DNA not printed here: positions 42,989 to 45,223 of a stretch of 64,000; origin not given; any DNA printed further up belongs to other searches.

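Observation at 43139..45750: Unusual flavocytochrome: periplasmic tetraheme cytochrome c fused to a CrtI/amine-oxidase-family FAD oxidoreductase, translationally coupled to a spermidine-synthase-like gene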

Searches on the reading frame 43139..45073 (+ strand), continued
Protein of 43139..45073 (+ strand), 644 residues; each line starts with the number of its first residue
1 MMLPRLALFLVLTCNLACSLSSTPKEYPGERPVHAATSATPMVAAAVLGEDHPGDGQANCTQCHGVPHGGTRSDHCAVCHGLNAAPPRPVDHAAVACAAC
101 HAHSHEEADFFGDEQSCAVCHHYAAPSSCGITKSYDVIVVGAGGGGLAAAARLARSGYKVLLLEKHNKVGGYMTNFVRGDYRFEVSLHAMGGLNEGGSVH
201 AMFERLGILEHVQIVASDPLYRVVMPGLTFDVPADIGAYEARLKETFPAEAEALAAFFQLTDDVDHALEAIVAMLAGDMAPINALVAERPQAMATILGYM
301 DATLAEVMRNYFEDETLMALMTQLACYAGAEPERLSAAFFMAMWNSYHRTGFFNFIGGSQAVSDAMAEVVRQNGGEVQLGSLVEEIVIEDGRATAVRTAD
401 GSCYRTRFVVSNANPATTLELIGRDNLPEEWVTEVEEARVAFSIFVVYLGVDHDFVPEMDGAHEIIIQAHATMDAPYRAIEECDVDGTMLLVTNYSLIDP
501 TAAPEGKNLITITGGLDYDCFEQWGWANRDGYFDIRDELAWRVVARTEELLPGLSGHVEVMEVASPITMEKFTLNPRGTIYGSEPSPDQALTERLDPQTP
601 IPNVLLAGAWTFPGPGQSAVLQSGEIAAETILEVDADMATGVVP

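Call 53: find_encoding_contigs(protein=P0111, flank=7000, max_places=1)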
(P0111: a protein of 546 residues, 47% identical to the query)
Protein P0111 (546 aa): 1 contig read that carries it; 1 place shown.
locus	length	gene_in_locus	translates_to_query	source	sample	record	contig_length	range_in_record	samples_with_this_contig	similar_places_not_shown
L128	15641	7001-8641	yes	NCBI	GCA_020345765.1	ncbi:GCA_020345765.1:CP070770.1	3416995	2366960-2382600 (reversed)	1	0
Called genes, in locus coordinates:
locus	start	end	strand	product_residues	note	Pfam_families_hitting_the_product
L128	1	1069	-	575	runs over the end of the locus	PF01926:MMR_HSR1, PF02421:FeoB_N, PF07670:Gate, PF07664:FeoB_C, PF07670:Gate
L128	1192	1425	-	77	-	PF04023:FeoA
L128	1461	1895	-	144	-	PF01475:FUR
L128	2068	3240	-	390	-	PF13183:Fer4_8, PF02754:CCG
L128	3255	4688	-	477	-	PF01565:FAD_binding_4, PF02913:FAD-oxidase_C (weak)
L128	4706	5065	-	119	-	PF02036:SCP2 (weak)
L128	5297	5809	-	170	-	PF03692:CxxCxxCC (faint)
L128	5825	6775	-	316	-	PF00303:Thymidylat_synt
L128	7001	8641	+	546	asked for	PF00890:FAD_binding_2 (weak), PF01134:GIDA (faint), PF01266:DAO (weak), PF01946:Thi4 (faint), PF03486:HI0933_like (faint), PF12831:FAD_oxidored, PF13450:NAD_binding_8, PF01593:Amino_oxidase, +1 more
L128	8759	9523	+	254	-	PF02146:SIR2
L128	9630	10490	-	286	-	PF00231:ATP-synt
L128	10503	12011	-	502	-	PF02874:ATP-synt_ab_N, PF00006:ATP-synt_ab, PF00306:ATP-synt_ab_C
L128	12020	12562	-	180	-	PF00213:OSCP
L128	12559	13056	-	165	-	PF00430:ATP-synt_B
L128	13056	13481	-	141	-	-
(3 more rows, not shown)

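Call 54: find_encoding_contigs(protein=P0098, flank=7000, max_places=1)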
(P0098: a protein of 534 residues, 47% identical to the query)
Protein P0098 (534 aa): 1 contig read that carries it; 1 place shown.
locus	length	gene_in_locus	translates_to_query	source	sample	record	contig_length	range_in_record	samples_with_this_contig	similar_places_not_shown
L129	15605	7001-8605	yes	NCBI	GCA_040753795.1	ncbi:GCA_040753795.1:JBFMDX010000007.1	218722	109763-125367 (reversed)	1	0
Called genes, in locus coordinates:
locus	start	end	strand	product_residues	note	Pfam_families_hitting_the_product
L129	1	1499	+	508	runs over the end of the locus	PF00590:TP_methylase, PF02602:HEM4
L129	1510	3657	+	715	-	PF02629:CoA_binding, PF13380:CoA_binding_2, PF13607:Succ_CoA_lig, PF19045:Ligase_CoA_2, PF13549:ATP-grasp_5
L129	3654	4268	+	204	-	PF01648:ACPS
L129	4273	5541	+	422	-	PF07690:MFS_1, PF11700:ATG22, PF07690:MFS_1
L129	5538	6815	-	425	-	PF12797:Fer4_2 (faint), PF12837:Fer4_6 (faint), PF13237:Fer4_10, PF14697:Fer4_21 (weak), PF12838:Fer4_7, PF13187:Fer4_9, PF00037:Fer4 (weak)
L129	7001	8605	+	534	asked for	PF00890:FAD_binding_2, PF01266:DAO, PF01946:Thi4 (faint), PF03486:HI0933_like (faint), PF07992:Pyr_redox_2 (faint), PF12831:FAD_oxidored, PF01593:Amino_oxidase, PF13450:NAD_binding_8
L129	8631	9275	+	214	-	PF13489:Methyltransf_23, PF08241:Methyltransf_11, PF08242:Methyltransf_12, PF13649:Methyltransf_25, PF13847:Methyltransf_31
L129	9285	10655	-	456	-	PF00890:FAD_binding_2 (faint), PF01266:DAO (faint), PF01494:FAD_binding_3 (faint), PF12831:FAD_oxidored (faint)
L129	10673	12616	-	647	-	PF00158:Sigma54_activat (weak), PF00493:MCM (faint), PF07728:AAA_5, PF01078:Mg_chelatase, PF17863:AAA_lid_2, PF26791:AAPxQ, PF00092:VWA, PF13519:VWA_2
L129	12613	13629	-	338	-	PF07728:AAA_5 (faint), PF01078:Mg_chelatase, PF17863:AAA_lid_2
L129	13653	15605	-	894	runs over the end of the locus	PF02310:B12-binding (weak), PF04055:Radical_SAM, PF00561:Abhydrolase_1, PF12146:Hydrolase_4 (weak), PF12697:Abhydrolase_6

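Call 55: find_encoding_contigs(protein=P0106, flank=7000, max_places=1)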
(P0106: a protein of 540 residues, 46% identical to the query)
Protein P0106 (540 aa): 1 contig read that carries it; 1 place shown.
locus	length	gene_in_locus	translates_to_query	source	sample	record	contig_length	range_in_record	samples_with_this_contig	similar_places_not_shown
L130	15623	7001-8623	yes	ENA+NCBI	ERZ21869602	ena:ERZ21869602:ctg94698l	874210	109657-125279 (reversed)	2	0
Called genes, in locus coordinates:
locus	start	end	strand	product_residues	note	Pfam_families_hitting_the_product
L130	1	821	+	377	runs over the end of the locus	PF01041:DegT_DnrJ_EryC1, PF00155:Aminotran_1_2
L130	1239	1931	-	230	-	PF08901:DUF1847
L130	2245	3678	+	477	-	PF00206:Lyase_1, PF10415:FumaraseC_C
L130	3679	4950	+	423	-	PF01926:MMR_HSR1, PF03193:RsgA_GTPase (faint), PF18128:HydF_dimer, PF18133:HydF_tetramer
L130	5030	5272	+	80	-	-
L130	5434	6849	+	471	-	PF00884:Sulfatase, PF16347:SGSH_C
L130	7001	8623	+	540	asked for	PF00890:FAD_binding_2 (weak), PF03486:HI0933_like (faint), PF07992:Pyr_redox_2 (faint), PF12831:FAD_oxidored (faint), PF13450:NAD_binding_8, PF01593:Amino_oxidase, PF01266:DAO (weak)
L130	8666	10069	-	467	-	PF02310:B12-binding, PF04055:Radical_SAM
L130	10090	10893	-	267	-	PF00106:adh_short, PF01370:Epimerase (faint), PF08659:KR (weak), PF13561:adh_short_C2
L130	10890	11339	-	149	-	PF00903:Glyoxalase (weak), PF13669:Glyoxalase_4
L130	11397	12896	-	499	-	PF04715:, PF00425:Chorismate_bind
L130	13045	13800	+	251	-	PF23023:Anti-Pycsar_Apyc1, PF00753:Lactamase_B, PF12706:Lactamase_B_2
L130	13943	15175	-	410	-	-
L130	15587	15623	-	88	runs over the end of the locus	-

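Call 69: list_cluster_members(proteins=[P0001, P0271, P0020, P0023, P0054, P0059, P0063, P0026, P0029, P0036])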
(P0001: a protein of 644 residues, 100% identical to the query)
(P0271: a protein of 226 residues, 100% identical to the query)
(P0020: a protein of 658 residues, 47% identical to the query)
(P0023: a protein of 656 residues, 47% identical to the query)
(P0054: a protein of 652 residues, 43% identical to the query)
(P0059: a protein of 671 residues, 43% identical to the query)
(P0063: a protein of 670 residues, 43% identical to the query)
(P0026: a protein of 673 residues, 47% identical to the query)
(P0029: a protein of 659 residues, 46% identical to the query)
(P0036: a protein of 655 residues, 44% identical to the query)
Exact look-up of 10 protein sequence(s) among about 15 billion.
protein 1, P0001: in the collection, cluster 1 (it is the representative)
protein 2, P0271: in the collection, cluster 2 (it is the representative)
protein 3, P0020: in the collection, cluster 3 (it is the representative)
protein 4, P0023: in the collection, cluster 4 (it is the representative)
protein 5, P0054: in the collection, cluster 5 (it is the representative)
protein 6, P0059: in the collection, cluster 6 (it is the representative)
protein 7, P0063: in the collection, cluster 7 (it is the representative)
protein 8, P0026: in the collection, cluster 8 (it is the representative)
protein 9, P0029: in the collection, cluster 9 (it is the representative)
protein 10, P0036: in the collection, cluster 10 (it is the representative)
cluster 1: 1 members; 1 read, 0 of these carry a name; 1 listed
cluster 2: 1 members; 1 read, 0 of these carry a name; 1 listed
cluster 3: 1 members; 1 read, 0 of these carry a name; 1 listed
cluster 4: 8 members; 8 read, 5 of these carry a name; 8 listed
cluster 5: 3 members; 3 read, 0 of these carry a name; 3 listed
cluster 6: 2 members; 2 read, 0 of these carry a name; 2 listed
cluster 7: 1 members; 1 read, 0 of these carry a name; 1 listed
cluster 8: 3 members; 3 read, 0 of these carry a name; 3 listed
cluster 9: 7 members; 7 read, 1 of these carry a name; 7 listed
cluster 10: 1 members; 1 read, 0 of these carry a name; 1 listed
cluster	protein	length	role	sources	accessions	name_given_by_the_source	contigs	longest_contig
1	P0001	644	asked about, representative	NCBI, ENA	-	-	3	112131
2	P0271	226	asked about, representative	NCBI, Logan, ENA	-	-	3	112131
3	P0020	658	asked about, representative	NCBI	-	-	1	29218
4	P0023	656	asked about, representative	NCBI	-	-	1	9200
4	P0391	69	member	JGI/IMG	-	phytoene dehydrogenase-like protein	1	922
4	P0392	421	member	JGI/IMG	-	prolycopene isomerase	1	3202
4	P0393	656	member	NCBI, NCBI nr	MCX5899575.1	MAG: FAD-dependent oxidoreductase [Proteobacteria bacterium] | FAD-dependent oxidoreductase [Pseudomonadota bacterium]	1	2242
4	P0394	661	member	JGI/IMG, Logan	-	prolycopene isomerase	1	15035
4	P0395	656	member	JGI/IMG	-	prolycopene isomerase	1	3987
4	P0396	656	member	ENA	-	-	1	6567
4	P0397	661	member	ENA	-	-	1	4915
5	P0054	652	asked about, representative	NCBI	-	-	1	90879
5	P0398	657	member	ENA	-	-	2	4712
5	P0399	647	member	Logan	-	-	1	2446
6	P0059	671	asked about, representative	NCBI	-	-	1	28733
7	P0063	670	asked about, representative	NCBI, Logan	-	-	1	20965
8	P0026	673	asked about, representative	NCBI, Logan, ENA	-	-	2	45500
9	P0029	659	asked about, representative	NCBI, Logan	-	-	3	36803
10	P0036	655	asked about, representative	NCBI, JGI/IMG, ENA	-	-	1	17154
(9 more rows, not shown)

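Call 77: search_protein_families(library=pfam, proteins=[P0155, P0157, P0191, P0214, P0178, P0201, P0211, P0241, P0172, P0146], max_evalue=0.00001)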
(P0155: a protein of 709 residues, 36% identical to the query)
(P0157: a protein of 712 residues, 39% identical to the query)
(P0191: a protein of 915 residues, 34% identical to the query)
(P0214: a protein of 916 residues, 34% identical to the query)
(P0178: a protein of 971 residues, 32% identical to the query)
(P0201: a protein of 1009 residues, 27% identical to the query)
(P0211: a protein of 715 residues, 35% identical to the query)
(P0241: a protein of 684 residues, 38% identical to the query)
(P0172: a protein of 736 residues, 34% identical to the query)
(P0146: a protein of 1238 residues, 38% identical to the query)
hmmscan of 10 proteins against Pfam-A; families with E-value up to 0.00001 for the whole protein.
P0155 (709 aa): 8 families
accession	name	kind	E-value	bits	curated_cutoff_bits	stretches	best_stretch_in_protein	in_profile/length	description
PF01593.30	Amino_oxidase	-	6e-20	72.4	19.8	1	17-511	1-443/443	Flavin containing amine oxidoreductase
PF01266.30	DAO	-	8.7e-14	52.2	27.9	1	9-294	1-214/353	FAD dependent oxidoreductase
PF13450.12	NAD_binding_8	-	3.3e-13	50.2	21.9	1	12-71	1-60/68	NAD(P)-binding Rossmann-like domain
PF00890.30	FAD_binding_2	-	2.2e-08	34.1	20.4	1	9-44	1-36/414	FAD binding domain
PF12831.13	FAD_oxidored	-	6.5e-07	29.4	27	1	9-46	1-38/416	FAD dependent oxidoreductase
PF01494.25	FAD_binding_3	-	2.9e-06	27.2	22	1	8-41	2-35/349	FAD binding domain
PF01946.23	Thi4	-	3.5e-06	26.9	26.2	1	8-46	18-57/235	Thi4 family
PF03486.20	HI0933_like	-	3.6e-06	27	50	0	9-42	2-35/244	HI0933-like protein Rossmann domain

P0157 (712 aa): 6 families
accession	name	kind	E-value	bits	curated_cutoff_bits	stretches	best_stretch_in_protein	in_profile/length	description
PF01593.30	Amino_oxidase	-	7.7e-26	91.8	19.8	1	14-502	1-440/443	Flavin containing amine oxidoreductase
PF13450.12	NAD_binding_8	-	3.7e-14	53.2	21.9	1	9-65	1-57/68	NAD(P)-binding Rossmann-like domain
PF01266.30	DAO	-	5.7e-10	39.7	27.9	1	6-502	1-352/353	FAD dependent oxidoreductase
PF00890.30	FAD_binding_2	-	2e-07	31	20.4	1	6-41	1-36/414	FAD binding domain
PF12831.13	FAD_oxidored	-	2.5e-07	30.8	27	1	6-42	1-37/416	FAD dependent oxidoreductase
PF03486.20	HI0933_like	-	4e-07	30.2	50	0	6-39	2-35/244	HI0933-like protein Rossmann domain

P0191 (915 aa): 9 families
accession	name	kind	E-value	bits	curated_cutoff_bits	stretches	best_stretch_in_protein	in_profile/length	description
PF01593.30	Amino_oxidase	-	9.2e-25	88.3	19.8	1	15-497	1-443/443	Flavin containing amine oxidoreductase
PF00175.26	NAD_binding_1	-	5.2e-19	69.4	22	1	689-793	2-106/109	Oxidoreductase NAD-binding domain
PF13450.12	NAD_binding_8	-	5.8e-14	52.6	21.9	1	10-79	1-67/68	NAD(P)-binding Rossmann-like domain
PF00970.30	FAD_binding_6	-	4.2e-13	49.9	21.1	1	584-677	6-99/99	Oxidoreductase FAD-binding domain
PF01266.30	DAO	-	2.8e-12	47.3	27.9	1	7-48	1-42/353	FAD dependent oxidoreductase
PF00890.30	FAD_binding_2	-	4.6e-10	39.7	20.4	1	7-265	1-179/414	FAD binding domain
PF12831.13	FAD_oxidored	-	3.9e-09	36.8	27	1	7-48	1-42/416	FAD dependent oxidoreductase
PF07992.20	Pyr_redox_2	-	2.4e-06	27.6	26.1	0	6-37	1-33/291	Pyridine nucleotide-disulphide oxidoreductase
PF03486.20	HI0933_like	-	5.7e-06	26.4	50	0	7-54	2-49/244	HI0933-like protein Rossmann domain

P0214 (916 aa): 9 families
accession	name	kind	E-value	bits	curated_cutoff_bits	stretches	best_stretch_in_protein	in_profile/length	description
PF01593.30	Amino_oxidase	-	7.5e-18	65.5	19.8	1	14-497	1-443/443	Flavin containing amine oxidoreductase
PF00175.26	NAD_binding_1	-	7e-17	62.5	22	1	687-791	2-107/109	Oxidoreductase NAD-binding domain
PF13450.12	NAD_binding_8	-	1.4e-11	44.9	21.9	1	9-63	1-55/68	NAD(P)-binding Rossmann-like domain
PF00970.30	FAD_binding_6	-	7.3e-11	42.7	21.1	1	587-674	13-99/99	Oxidoreductase FAD-binding domain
PF12831.13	FAD_oxidored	-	5.6e-10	39.5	27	1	6-50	1-45/416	FAD dependent oxidoreductase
PF00890.30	FAD_binding_2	-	1.1e-09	38.4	20.4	1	6-48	1-42/414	FAD binding domain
PF07992.20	Pyr_redox_2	-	5.6e-07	29.7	26.1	0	5-37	1-33/291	Pyridine nucleotide-disulphide oxidoreductase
PF00111.32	Fer2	-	6.6e-06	26.4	21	0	838-908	5-76/77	2Fe-2S iron-sulfur cluster binding domain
PF01266.30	DAO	-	6.6e-06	26.3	27.9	0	6-46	1-40/353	FAD dependent oxidoreductase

P0178 (971 aa): 11 families
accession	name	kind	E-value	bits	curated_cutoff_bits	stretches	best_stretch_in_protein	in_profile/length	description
PF07992.20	Pyr_redox_2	-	1.1e-61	209.3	26.1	1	3-277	2-277/291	Pyridine nucleotide-disulphide oxidoreductase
PF01593.30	Amino_oxidase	-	5.4e-19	69.2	19.8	1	473-955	1-443/443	Flavin containing amine oxidoreductase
PF13450.12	NAD_binding_8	-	1.6e-17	64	21.9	1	468-533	1-68/68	NAD(P)-binding Rossmann-like domain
PF00070.33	Pyr_redox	-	3.2e-17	63.2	22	1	145-224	2-81/82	Pyridine nucleotide-disulphide oxidoreductase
PF13738.12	Pyr_redox_3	-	6.9e-14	52.2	30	1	67-274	92-305/305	Pyridine nucleotide-disulphide oxidoreductase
PF04324.20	Fer2_BFD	-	2.8e-11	44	26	1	413-461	1-49/50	BFD-like [2Fe-2S] binding domain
PF01266.30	DAO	-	3.2e-11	43.8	27.9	0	465-503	1-39/353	FAD dependent oxidoreductase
PF03486.20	HI0933_like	-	7.4e-11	42.4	50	0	465-499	2-36/244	HI0933-like protein Rossmann domain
PF01134.28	GIDA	-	1.1e-07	31.8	22.1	0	465-499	1-36/391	Glucose inhibited division protein A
PF00890.30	FAD_binding_2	-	1.2e-07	31.8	20.4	1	465-503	1-38/414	FAD binding domain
PF12831.13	FAD_oxidored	-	1.5e-06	28.2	27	1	465-504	1-40/416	FAD dependent oxidoreductase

P0201 (1009 aa): 9 families
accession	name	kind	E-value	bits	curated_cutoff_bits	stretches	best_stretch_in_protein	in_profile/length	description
PF01593.30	Amino_oxidase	-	5.3e-43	148.4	19.8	2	518-993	1-443/443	Flavin containing amine oxidoreductase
PF13450.12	NAD_binding_8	-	1.8e-28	99.1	21.9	2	513-580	1-68/68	NAD(P)-binding Rossmann-like domain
PF01266.30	DAO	-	1.5e-14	54.7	27.9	0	512-771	3-196/353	FAD dependent oxidoreductase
PF00890.30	FAD_binding_2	-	4.2e-12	46.4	20.4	0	6-42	3-39/414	FAD binding domain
PF12831.13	FAD_oxidored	-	1.1e-09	38.6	27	0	512-547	3-38/416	FAD dependent oxidoreductase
PF07992.20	Pyr_redox_2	-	2e-09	37.7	26.1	0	485-543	118-177/291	Pyridine nucleotide-disulphide oxidoreductase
PF03486.20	HI0933_like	-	2.5e-09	37.4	50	0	511-544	3-36/244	HI0933-like protein Rossmann domain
PF01494.25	FAD_binding_3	-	7.9e-09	35.6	22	0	511-540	4-33/349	FAD binding domain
PF01946.23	Thi4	-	2.7e-08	33.8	26.2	0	5-51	20-64/235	Thi4 family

P0211 (715 aa): 5 families
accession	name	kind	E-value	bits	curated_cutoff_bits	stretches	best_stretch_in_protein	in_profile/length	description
PF01593.30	Amino_oxidase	-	7.3e-24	85.3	19.8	1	228-701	1-442/443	Flavin containing amine oxidoreductase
PF13450.12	NAD_binding_8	-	1.4e-13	51.4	21.9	1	223-292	1-68/68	NAD(P)-binding Rossmann-like domain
PF01266.30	DAO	-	6.6e-09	36.2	27.9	1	220-509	1-213/353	FAD dependent oxidoreductase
PF00890.30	FAD_binding_2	-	3e-06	27.1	20.4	1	220-259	1-38/414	FAD binding domain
PF01946.23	Thi4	-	4.6e-06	26.5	26.2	1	220-255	19-55/235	Thi4 family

P0241 (684 aa): 8 families
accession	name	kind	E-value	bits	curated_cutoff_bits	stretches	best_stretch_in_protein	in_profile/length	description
PF01593.30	Amino_oxidase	-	1.5e-33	117.2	19.8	1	212-676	2-443/443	Flavin containing amine oxidoreductase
PF01266.30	DAO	-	9.6e-18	65.3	27.9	1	203-605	1-304/353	FAD dependent oxidoreductase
PF13450.12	NAD_binding_8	-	2.9e-15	56.7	21.9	1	206-265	1-60/68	NAD(P)-binding Rossmann-like domain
PF00890.30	FAD_binding_2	-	4.9e-11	42.9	20.4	1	203-241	1-37/414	FAD binding domain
PF12831.13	FAD_oxidored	-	1.8e-10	41.1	27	1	203-242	1-40/416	FAD dependent oxidoreductase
PF01946.23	Thi4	-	4.9e-09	36.2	26.2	1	202-240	18-57/235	Thi4 family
PF07992.20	Pyr_redox_2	-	2e-07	31.2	26.1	0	203-238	2-33/291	Pyridine nucleotide-disulphide oxidoreductase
PF00070.33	Pyr_redox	-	4.2e-07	30.8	22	0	204-232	2-30/82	Pyridine nucleotide-disulphide oxidoreductase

P0172 (736 aa): 5 families
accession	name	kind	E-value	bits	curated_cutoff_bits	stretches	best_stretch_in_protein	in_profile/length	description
PF01593.30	Amino_oxidase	-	5.3e-24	85.7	19.8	1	14-255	1-230/443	Flavin containing amine oxidoreductase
PF13450.12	NAD_binding_8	-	4.9e-14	52.8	21.9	1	9-76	1-68/68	NAD(P)-binding Rossmann-like domain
PF01266.30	DAO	-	3.8e-11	43.6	27.9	1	6-45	1-40/353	FAD dependent oxidoreductase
PF00890.30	FAD_binding_2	-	2.4e-09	37.3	20.4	1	6-49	1-43/414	FAD binding domain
PF12831.13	FAD_oxidored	-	1.4e-07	31.6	27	1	6-44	1-39/416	FAD dependent oxidoreductase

P0146 (1238 aa): 6 families
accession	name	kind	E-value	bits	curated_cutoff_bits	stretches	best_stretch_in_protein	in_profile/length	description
PF00932.25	LTD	-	7.6e-16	58.9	34.3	1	1021-1124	6-107/109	Lamin Tail Domain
PF01593.30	Amino_oxidase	-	1.8e-15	57.7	19.8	1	151-656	3-443/443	Flavin containing amine oxidoreductase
PF13450.12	NAD_binding_8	-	4.4e-12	46.5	21.9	1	144-209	1-61/68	NAD(P)-binding Rossmann-like domain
PF01266.30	DAO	-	2e-09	37.9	27.9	0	141-176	1-37/353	FAD dependent oxidoreductase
PF12831.13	FAD_oxidored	-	4.9e-07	29.8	27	1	141-200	1-60/416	FAD dependent oxidoreductase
PF01946.23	Thi4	-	5.9e-06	26.1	26.2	1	135-179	13-58/235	Thi4 family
